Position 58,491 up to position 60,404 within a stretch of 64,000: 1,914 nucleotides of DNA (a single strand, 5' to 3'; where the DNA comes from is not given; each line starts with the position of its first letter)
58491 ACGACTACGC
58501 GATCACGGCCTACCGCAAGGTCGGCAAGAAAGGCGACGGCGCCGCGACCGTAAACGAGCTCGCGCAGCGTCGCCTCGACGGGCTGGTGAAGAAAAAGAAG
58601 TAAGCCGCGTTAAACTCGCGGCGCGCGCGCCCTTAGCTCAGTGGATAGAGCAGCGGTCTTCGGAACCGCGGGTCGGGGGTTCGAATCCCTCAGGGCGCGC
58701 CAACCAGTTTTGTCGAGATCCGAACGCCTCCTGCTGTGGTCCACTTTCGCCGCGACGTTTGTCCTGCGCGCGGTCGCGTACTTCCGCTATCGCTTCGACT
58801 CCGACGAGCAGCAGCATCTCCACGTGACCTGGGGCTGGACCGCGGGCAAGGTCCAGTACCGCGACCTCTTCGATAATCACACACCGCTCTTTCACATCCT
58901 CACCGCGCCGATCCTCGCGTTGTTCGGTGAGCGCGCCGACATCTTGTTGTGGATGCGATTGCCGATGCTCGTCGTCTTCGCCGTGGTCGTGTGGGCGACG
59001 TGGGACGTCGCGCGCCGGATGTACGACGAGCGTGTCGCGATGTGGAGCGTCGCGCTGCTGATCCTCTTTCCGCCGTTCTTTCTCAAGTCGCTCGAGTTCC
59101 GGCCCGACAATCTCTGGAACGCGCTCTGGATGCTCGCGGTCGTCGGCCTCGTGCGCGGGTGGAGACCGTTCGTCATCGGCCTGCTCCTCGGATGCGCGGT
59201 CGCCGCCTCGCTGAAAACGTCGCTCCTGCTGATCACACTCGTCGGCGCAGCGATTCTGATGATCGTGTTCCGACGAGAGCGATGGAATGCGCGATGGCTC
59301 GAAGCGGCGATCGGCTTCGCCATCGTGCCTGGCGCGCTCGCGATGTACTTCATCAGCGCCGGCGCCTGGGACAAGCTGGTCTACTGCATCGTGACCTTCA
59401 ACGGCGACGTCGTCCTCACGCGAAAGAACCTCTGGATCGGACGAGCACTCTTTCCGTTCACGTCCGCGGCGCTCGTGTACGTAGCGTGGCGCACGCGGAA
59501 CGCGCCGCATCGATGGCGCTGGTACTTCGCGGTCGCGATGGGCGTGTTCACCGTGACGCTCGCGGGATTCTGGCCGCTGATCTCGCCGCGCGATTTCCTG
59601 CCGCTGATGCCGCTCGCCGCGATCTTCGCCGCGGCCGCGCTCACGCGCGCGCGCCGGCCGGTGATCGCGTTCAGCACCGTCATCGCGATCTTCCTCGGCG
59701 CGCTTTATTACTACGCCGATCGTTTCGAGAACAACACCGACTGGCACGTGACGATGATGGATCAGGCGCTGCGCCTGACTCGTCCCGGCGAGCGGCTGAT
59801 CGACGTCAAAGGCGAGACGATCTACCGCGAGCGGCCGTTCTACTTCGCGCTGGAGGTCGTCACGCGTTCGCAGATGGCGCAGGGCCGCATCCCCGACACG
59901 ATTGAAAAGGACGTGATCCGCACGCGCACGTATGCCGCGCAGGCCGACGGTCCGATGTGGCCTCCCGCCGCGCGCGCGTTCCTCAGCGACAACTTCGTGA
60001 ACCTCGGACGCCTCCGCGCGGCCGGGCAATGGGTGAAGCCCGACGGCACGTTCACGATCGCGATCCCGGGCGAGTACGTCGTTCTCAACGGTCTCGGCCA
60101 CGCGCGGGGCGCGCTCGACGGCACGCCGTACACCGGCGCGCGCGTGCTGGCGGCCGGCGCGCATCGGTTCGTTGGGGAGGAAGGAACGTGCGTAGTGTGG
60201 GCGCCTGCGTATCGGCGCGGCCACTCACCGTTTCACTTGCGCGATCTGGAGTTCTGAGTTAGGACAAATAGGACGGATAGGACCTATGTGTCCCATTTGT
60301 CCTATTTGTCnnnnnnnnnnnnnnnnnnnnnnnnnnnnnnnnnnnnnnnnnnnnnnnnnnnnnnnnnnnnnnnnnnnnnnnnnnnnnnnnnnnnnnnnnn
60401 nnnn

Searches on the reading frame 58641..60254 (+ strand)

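Call 31: search_protein_families(library=pfam, proteins=[window:58641-60254:+], max_evalue=0.01)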
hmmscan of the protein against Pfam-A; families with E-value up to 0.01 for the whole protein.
window:58641-60254:+ (538 aa): 1 family
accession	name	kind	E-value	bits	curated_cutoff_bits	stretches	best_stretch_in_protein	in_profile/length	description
PF13231.12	PMT_2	-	1.3e-08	35.6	26.1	1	79-228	1-151/160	Dolichyl-phosphate-mannose-protein mannosyltransferase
